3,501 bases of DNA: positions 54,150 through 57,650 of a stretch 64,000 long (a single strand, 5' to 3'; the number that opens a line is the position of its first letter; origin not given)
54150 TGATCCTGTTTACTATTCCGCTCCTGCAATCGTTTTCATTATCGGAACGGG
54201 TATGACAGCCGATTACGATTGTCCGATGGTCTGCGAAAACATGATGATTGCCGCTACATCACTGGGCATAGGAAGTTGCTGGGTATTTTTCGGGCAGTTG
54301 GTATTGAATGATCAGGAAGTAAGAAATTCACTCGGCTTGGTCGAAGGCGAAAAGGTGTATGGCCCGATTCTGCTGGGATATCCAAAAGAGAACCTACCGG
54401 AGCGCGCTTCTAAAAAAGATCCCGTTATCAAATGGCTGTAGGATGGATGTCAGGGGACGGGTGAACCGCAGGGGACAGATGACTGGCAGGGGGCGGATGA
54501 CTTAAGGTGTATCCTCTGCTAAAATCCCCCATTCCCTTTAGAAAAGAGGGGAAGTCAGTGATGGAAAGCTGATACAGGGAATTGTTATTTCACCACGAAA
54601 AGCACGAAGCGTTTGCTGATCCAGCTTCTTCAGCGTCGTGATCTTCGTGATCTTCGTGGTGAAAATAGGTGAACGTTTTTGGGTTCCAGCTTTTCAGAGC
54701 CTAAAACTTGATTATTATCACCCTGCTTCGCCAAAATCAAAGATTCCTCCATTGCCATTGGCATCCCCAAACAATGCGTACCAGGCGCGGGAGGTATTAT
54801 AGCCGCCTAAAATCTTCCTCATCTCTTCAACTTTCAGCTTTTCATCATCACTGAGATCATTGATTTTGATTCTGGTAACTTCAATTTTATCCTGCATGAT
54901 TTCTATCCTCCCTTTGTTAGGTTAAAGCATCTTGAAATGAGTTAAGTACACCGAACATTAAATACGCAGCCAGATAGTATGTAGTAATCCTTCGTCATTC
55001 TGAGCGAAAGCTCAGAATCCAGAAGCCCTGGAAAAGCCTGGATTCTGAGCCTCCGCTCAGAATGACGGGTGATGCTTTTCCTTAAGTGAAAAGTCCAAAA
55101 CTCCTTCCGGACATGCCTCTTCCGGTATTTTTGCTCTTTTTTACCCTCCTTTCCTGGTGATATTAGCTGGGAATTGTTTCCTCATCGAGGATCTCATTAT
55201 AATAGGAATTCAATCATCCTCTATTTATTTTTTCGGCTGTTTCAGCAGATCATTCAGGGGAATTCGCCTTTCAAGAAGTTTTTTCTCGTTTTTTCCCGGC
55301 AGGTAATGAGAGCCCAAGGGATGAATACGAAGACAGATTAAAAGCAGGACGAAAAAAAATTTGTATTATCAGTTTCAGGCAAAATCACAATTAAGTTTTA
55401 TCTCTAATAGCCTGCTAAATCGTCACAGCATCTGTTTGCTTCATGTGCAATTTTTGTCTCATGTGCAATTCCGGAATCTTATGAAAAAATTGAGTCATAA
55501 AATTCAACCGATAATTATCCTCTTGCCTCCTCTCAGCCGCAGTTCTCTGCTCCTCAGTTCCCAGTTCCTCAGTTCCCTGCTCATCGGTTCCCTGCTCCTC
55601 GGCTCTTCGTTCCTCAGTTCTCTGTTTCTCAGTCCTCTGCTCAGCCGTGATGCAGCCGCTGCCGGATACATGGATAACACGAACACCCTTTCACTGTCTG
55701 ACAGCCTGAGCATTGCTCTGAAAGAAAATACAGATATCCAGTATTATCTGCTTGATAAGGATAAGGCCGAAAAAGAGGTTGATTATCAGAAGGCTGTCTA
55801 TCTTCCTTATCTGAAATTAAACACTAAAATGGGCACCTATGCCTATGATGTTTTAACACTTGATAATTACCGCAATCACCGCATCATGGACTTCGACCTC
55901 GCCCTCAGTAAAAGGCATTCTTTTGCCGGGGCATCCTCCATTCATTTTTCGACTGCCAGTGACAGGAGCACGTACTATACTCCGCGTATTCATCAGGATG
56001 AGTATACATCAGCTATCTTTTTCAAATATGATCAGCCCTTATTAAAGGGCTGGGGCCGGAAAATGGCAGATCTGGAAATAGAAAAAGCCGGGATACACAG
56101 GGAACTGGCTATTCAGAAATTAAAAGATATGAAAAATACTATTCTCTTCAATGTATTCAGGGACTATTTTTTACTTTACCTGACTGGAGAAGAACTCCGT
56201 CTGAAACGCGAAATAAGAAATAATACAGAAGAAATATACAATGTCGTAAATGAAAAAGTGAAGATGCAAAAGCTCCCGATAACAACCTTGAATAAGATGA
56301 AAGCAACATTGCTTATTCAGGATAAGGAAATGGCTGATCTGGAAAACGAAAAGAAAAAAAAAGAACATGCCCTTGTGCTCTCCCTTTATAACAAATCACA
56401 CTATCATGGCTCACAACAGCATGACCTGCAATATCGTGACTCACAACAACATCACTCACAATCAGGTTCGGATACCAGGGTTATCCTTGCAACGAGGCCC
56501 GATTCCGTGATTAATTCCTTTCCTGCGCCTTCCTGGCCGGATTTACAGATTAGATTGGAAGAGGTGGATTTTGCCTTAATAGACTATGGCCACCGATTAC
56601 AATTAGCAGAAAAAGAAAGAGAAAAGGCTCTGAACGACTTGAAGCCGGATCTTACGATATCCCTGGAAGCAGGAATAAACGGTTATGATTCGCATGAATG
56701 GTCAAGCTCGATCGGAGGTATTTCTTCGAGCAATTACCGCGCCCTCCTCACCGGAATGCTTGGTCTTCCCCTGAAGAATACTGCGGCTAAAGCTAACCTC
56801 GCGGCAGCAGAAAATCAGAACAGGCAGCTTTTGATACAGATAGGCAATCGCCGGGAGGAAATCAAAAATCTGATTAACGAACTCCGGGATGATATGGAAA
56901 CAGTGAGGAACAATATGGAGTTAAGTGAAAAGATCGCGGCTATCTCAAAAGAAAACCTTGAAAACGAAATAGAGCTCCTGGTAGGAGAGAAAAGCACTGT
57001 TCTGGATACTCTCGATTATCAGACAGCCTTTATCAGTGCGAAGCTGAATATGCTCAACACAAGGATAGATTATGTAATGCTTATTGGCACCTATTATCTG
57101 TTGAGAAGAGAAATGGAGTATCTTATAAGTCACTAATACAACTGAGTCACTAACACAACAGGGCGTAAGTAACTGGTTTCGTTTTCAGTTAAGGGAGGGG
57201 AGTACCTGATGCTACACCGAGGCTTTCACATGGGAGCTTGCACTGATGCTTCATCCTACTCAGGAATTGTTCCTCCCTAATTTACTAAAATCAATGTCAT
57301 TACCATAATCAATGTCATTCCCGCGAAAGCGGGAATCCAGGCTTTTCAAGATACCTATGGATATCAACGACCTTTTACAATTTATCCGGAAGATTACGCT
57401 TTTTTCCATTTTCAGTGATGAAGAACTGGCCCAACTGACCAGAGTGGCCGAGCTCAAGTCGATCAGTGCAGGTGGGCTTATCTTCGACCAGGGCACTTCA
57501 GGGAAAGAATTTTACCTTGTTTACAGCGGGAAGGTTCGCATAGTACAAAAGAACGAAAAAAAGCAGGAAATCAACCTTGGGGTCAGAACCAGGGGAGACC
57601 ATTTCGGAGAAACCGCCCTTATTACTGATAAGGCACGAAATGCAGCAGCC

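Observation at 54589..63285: Unannotated 59-aa double-glycine leader peptide divergent from a TolC / cNMP-C39-ABC / HlyD / parvulin export locus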

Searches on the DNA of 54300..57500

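Call 63: search_rna_families(source=window, start=54300, end=57500, threshold=evalue, max_evalue=1)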
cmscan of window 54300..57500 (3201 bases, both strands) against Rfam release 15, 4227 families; matches with E-value up to 1: 4.
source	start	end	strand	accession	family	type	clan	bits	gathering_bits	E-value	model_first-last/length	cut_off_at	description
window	54993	55067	-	RF04264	mir-5408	Gene; miRNA;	-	28.5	90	0.04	1-84/84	no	mir-5408 microRNA precursor family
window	54997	55063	+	RF03180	mir-3126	Gene; miRNA;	-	26.3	80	0.053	1-74/74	no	mir-3126 microRNA precursor family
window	54992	55065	-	RF03656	mir-2432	Gene; miRNA;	-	26.2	100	0.027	1-68/68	no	mir-2432 microRNA precursor family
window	54812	54851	-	RF01304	sR5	Gene; snRNA; snoRNA; CD-box;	-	17.4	40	0.7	1-53/53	no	Small nucleolar RNA sR5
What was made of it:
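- Tried and rejected: Only sub-threshold microRNA-like hits on the palindromic repeat (call 63).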

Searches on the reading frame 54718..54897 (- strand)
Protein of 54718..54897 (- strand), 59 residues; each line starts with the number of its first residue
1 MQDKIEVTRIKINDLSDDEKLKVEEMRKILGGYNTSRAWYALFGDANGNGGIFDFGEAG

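Call 5: search_protein_families(library=pfam, proteins=[window:54718-54897:-], max_evalue=0.01)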
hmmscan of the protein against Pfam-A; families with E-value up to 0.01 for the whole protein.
window:54718-54897:- (59 aa): 0 families

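Call 6: search_protein_families(library=ncbifam, proteins=[window:54718-54897:-], max_evalue=0.1)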
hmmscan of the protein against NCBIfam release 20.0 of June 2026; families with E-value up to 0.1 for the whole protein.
window:54718-54897:- (59 aa): 1 family
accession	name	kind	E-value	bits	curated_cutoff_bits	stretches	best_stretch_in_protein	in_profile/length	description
TIGR04149.1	GG_sam_targ_CFB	domain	4.3e-05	23.3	25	1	8-39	5-31/43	TIGR04149 family rSAM-modified RiPP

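Call 10: find_homologous_proteins(query=window:54721-54897:-, max_evalue=0.01)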
Query seq(59 aa) (59 aa): 2 proteins with E <= 0.01 among 2 candidates.
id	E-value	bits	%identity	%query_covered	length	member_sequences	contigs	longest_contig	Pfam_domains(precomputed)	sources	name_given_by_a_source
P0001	7.5e-32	125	100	100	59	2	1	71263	-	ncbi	ncbi:MAG: hypothetical protein AB1847_06215 [bacterium]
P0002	8.5e-9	53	69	61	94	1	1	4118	PF07862.17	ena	-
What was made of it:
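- Checked: GenBank lists it as 'MAG: hypothetical protein AB1847_06215' (call 10).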

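Call 12: find_encoding_contigs(protein=P0002, flank=10000)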
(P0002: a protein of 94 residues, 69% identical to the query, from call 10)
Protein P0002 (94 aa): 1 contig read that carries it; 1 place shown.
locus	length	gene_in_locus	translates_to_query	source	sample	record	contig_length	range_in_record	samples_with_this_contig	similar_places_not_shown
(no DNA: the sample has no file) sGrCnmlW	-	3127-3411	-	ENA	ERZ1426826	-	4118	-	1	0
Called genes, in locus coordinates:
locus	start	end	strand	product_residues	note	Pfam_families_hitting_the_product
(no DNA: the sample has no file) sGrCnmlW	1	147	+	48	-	?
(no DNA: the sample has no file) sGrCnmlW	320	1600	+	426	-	PF13660:DUF4147, PF05161:MOFRL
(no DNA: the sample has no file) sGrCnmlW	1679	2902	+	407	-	PF01757:Acyl_transf_3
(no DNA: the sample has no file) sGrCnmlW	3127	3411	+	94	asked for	PF07862:Nif11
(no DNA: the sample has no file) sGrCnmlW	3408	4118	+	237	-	?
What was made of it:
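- The homologous core in P0002 carries a Nif11 leader and is followed by an overlapping uncharacterised gene (call 12).
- Tried and rejected: No DNA is held for it (call 12), so its overlapping downstream gene of at least 237 aa could not be identified.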

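Call 13: find_encoding_contigs(protein=P0001, flank=10000)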
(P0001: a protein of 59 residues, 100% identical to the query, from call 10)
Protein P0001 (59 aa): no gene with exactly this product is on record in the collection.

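Call 24: search_protein_representatives(protein=window:54721-54897:-)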
Query: 59 residues. Proteins with E-value up to 0.001 (for the whole library): 5; up to 1e-10: 1; up to 1e-30: 1. The best 5 are listed.
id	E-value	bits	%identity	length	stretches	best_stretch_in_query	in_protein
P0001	2.4e-32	125.1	100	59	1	1-59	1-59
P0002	2.7e-09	52.8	71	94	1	21-55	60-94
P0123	1.0e-05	41.6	45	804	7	16-36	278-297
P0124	5.5e-04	36.1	36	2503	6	11-43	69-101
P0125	8.4e-04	35.5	31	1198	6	12-50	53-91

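Call 33: find_related_loci(query=A1, collection=metagenome_contigs, flank=10000)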
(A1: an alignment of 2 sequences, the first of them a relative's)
Query A1 (59 aa) in metagenome_contigs; peptide patterns used: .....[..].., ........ (x = any residue, [..] = any of these).
52 stretches matched a pattern; 1 encode a relative of the query (tblastn E <= 1e-3); 1 distinct loci.
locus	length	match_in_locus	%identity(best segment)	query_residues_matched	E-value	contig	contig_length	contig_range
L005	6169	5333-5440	42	16-50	2e-5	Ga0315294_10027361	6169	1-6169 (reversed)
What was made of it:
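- Tried and rejected: The word-index search (call 10), the exhaustive HMMER search of 1.84 billion representatives (call 24) and a JGI metagenome pattern scan (call 33) gave only the window peptide and P0002.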

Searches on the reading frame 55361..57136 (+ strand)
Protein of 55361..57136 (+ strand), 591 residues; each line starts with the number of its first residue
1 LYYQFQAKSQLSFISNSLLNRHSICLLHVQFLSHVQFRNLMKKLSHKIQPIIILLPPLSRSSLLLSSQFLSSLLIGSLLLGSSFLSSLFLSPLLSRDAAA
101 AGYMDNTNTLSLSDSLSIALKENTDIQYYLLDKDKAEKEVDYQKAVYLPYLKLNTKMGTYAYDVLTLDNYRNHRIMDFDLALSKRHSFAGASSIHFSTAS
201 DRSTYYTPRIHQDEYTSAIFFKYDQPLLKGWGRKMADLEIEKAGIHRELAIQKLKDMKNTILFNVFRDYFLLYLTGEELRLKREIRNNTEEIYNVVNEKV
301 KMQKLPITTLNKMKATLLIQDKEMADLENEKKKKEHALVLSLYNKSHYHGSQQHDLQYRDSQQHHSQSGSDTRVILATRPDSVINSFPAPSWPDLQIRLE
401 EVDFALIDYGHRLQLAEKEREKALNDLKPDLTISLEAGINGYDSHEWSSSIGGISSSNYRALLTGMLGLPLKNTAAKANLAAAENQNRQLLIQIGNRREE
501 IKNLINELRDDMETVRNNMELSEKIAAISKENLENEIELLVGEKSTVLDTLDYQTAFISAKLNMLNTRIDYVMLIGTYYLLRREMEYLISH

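Call 5: search_protein_families(library=pfam, proteins=[window:55361-57136:+], max_evalue=0.01)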
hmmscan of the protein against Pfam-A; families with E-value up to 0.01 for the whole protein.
window:55361-57136:+ (591 aa): 1 family
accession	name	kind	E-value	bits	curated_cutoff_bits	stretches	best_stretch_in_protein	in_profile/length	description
PF02321.23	OEP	-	1.8e-17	64.2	22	2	112-338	1-182/187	Outer membrane efflux protein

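Call 6: search_protein_families(library=ncbifam, proteins=[window:55361-57136:+], max_evalue=0.1)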
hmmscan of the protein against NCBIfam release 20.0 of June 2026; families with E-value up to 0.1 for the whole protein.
window:55361-57136:+ (591 aa): 2 families
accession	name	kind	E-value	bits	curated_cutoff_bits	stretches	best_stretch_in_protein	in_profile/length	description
TIGR01844.1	type_I_sec_TolC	subfamily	9.3e-07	28.2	225.15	0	110-166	3-59/414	TolC family outer membrane protein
NF005607.0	PRK07353.1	equivalog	0.097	12.4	131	0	473-562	60-147/155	F0F1 ATP synthase subunit B'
